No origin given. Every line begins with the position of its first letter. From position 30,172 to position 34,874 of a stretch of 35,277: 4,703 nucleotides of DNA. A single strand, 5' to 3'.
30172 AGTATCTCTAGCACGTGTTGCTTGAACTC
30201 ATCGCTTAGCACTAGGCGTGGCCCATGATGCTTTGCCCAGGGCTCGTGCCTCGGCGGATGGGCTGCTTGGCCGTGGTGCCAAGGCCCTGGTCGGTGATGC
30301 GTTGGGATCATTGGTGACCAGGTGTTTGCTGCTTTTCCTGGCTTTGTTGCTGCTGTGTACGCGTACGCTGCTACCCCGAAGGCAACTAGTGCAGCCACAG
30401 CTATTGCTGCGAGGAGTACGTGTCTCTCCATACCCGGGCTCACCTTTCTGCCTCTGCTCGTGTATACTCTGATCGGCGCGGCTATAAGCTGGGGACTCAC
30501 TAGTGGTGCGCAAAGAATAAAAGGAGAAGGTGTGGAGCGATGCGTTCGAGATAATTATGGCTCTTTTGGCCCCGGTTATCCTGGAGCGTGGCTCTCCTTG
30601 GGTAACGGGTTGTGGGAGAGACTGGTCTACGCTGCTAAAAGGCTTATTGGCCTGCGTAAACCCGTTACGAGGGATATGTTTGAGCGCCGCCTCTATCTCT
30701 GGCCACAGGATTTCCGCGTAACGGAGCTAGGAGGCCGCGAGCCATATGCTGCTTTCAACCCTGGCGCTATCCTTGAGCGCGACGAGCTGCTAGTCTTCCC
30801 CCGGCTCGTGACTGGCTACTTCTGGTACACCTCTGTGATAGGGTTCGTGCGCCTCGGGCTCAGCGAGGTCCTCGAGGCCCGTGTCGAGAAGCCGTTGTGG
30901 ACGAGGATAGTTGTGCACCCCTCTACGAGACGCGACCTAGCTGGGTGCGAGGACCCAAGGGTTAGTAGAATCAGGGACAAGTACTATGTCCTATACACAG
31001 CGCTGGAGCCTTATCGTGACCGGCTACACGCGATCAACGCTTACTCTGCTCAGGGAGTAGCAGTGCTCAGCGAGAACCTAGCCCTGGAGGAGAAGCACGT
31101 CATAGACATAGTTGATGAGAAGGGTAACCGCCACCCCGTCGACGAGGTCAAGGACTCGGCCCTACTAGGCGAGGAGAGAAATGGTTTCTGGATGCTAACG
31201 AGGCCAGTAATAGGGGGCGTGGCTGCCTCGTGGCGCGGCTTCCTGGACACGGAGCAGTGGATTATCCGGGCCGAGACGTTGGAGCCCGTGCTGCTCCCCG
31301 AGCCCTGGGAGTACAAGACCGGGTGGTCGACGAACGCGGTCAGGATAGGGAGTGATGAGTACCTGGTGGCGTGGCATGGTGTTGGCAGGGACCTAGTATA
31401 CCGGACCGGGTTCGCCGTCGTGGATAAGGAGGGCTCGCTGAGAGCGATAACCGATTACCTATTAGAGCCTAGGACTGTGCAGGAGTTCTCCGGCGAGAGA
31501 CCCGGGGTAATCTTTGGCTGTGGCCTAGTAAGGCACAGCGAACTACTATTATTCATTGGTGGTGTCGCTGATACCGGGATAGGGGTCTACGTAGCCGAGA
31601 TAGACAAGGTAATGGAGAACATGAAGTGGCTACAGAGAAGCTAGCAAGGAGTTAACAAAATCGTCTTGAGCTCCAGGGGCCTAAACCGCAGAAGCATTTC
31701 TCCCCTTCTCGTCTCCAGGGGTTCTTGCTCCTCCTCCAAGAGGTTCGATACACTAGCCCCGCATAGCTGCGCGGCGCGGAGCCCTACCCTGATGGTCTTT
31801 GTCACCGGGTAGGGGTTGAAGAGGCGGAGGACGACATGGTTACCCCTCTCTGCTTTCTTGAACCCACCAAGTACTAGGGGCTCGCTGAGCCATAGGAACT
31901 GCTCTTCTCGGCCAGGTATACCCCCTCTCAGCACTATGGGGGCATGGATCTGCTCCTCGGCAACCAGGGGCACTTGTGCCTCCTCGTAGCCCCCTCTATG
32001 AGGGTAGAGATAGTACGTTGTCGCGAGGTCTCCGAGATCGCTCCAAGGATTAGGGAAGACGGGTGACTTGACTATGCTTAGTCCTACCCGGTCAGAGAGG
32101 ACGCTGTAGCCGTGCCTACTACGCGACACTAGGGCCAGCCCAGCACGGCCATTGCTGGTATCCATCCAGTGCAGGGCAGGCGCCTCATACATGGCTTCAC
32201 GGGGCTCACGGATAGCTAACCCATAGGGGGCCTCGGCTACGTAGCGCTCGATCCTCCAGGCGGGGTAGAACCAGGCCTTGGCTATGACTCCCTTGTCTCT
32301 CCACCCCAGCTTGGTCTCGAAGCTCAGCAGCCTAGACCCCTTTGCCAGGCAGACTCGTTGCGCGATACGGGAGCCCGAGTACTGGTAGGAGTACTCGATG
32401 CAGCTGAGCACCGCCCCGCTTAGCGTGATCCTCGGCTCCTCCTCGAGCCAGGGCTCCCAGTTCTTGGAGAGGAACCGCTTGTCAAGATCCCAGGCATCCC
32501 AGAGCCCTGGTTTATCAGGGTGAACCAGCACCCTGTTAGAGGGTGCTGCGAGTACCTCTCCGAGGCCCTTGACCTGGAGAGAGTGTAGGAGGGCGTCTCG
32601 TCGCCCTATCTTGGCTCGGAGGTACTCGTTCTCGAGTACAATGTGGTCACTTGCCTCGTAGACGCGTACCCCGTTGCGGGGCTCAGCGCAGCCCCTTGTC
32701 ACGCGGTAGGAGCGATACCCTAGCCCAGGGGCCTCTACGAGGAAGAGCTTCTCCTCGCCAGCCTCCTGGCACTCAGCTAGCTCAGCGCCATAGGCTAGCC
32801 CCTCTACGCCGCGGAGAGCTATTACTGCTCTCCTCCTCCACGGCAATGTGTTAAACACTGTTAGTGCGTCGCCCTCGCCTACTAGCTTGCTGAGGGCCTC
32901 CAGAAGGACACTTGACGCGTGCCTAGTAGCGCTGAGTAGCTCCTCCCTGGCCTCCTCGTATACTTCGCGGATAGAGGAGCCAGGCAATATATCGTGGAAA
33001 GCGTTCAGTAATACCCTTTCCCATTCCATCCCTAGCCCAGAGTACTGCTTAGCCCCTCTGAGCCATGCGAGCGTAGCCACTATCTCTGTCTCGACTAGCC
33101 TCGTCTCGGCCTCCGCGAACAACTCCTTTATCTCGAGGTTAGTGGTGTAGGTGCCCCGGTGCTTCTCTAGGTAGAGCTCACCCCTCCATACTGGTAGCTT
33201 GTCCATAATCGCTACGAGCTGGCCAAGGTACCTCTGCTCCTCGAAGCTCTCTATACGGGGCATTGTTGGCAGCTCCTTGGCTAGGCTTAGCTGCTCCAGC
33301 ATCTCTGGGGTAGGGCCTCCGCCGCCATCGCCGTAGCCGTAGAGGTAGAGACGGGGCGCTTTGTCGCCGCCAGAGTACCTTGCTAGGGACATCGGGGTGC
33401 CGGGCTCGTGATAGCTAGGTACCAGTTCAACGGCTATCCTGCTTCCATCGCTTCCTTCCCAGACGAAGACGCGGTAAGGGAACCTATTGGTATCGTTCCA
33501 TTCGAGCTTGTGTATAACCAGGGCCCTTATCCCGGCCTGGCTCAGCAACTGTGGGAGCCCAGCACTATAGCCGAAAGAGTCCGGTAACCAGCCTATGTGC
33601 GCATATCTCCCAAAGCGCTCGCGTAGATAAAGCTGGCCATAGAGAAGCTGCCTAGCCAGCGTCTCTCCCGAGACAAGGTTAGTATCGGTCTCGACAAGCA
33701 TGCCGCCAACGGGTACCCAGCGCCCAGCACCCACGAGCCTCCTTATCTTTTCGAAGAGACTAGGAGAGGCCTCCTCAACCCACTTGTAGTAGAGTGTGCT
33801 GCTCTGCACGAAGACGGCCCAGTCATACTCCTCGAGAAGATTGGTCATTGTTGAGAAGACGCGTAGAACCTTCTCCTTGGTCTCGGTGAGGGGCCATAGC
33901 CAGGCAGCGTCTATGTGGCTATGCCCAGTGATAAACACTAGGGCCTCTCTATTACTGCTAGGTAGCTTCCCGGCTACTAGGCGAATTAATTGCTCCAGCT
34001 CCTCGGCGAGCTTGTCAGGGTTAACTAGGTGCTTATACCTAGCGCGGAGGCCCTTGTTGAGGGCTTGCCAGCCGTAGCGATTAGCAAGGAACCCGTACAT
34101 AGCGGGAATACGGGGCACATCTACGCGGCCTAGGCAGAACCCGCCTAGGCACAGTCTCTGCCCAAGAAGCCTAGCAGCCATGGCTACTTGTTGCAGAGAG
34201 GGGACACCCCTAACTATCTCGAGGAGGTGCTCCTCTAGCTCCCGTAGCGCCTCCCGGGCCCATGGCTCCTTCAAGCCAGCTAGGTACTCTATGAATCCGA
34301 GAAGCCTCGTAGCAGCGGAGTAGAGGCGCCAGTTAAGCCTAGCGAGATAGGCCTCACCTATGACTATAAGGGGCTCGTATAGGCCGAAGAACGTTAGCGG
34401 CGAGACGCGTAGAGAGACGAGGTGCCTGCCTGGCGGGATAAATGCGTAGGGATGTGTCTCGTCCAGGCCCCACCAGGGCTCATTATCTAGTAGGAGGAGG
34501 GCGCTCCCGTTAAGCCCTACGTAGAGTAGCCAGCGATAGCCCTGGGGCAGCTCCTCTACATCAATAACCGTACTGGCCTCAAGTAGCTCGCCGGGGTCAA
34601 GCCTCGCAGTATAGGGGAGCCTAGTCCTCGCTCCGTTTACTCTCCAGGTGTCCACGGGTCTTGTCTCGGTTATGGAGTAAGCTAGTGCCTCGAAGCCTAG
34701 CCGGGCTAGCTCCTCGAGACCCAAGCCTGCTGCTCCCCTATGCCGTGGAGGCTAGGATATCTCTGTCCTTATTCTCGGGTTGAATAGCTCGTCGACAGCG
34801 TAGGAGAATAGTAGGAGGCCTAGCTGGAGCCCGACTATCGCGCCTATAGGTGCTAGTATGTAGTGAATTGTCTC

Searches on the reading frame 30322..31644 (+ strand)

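Call 54: search_protein_families(library=pfam, proteins=[window:30322-31644:+], max_evalue=0.01)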
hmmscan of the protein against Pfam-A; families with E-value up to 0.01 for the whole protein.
window:30322-31644:+ (440 aa): 1 family
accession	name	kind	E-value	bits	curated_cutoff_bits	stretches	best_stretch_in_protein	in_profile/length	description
PF04041.19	Glyco_hydro_130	-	2.4e-56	191.4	26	1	112-435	3-319/320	beta-1,4-mannooligosaccharide phosphorylase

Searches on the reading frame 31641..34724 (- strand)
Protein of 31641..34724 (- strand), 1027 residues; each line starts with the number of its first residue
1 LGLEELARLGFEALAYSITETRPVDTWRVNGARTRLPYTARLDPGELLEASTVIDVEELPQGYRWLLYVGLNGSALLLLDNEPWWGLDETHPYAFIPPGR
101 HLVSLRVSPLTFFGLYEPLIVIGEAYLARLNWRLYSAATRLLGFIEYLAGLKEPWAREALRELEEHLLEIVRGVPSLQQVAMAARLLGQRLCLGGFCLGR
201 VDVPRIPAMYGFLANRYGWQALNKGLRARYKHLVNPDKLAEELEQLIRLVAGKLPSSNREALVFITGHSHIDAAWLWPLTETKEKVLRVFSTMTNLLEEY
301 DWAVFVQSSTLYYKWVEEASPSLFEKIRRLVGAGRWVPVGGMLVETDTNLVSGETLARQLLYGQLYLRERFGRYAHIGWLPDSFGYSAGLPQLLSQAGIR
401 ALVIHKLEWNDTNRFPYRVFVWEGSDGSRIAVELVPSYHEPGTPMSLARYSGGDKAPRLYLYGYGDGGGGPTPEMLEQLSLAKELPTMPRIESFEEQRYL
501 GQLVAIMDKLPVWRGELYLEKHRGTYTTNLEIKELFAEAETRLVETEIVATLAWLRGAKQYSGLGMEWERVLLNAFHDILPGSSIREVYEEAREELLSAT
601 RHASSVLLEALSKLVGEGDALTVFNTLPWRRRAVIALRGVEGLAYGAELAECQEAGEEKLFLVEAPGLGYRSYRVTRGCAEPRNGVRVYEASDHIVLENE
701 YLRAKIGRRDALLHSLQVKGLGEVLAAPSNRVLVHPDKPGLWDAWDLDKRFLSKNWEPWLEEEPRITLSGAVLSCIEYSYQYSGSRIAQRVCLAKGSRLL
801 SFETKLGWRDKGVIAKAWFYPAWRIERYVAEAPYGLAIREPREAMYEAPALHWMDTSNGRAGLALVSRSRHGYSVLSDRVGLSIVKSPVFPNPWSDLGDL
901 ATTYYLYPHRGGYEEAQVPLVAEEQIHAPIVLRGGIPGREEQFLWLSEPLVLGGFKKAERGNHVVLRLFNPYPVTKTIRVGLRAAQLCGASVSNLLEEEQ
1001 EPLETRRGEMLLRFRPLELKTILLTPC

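Call 54: search_protein_families(library=pfam, proteins=[window:31641-34724:-], max_evalue=0.01)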
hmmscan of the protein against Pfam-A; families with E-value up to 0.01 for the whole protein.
window:31641-34724:- (1027 aa): 5 families
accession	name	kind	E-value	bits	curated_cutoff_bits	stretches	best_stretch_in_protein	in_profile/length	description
PF01074.27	Glyco_hydro_38N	-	3.4e-71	240.3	25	1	263-513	2-269/270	Glycosyl hydrolases family 38 N-terminal domain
PF07748.19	Glyco_hydro_38C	-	2.3e-28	100.3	25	1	697-893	1-205/206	Glycosyl hydrolases family 38 C-terminal domain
PF09261.16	Alpha-mann_mid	-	1.3e-18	67.3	31.1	1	520-614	1-96/96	Alpha mannosidase middle domain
PF17677.7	Glyco_hydro38C2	-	8e-08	32.7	22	1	952-1022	4-72/72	Glycosyl hydrolases family 38 C-terminal beta sandwich domain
PF03065.20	Glyco_hydro_57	-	9.6e-05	22.3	21.2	1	293-430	66-194/291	Glycosyl hydrolase family 57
